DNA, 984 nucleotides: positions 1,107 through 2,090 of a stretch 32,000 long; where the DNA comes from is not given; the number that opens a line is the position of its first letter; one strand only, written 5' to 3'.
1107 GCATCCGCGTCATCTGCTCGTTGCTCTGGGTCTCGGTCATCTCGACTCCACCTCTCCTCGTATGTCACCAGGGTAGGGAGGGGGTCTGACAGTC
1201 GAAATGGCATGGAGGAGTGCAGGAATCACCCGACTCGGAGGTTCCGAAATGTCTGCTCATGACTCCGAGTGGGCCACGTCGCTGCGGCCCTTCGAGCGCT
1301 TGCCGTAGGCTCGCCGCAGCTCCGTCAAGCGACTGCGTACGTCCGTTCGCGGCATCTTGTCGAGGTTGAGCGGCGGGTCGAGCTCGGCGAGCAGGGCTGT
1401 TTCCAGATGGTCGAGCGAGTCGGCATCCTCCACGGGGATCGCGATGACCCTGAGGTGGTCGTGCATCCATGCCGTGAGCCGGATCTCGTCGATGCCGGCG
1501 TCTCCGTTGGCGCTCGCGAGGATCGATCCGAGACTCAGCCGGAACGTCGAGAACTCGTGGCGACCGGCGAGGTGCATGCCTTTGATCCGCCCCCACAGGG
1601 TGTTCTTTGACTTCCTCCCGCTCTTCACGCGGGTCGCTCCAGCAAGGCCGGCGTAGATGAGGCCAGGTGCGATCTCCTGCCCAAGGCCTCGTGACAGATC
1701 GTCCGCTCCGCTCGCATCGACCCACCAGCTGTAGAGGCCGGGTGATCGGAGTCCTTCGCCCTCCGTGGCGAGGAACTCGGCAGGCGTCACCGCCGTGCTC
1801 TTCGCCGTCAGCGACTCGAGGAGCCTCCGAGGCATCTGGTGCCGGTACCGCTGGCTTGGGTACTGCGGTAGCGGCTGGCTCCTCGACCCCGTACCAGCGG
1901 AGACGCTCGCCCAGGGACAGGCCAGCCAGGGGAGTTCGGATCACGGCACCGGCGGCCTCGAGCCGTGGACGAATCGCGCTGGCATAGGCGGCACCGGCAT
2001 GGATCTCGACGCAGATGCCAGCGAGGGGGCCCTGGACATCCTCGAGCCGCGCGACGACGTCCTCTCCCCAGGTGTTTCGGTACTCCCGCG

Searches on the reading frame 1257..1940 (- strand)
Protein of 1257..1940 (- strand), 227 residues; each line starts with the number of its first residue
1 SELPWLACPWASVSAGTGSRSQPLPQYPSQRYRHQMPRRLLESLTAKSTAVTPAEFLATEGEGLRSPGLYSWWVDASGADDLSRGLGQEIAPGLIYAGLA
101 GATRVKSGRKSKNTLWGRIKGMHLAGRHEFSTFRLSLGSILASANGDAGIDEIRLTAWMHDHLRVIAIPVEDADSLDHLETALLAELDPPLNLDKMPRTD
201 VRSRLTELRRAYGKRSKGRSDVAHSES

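Call 11: search_protein_families(library=pfam, proteins=[window:1257-1940:-], max_evalue=0.001)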
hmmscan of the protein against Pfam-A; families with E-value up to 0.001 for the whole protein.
window:1257-1940:- (227 aa): 1 family
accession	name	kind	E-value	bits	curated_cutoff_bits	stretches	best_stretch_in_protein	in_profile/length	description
PF20815.3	GIY_YIG_2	-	9.8e-15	55.3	22.4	1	68-210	1-152/153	GIY-YIG catalytic domain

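Call 64: search_protein_families(library=ncbifam, proteins=[window:1257-1940:-], max_evalue=0.001)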
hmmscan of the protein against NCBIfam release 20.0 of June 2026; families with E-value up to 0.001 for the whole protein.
window:1257-1940:- (227 aa): 0 families

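Call 95: search_protein_families(library=padloc, proteins=[window:1257-1940:-], max_evalue=0.00001)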
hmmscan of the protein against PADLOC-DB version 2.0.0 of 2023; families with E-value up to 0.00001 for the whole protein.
window:1257-1940:- (227 aa): 0 families
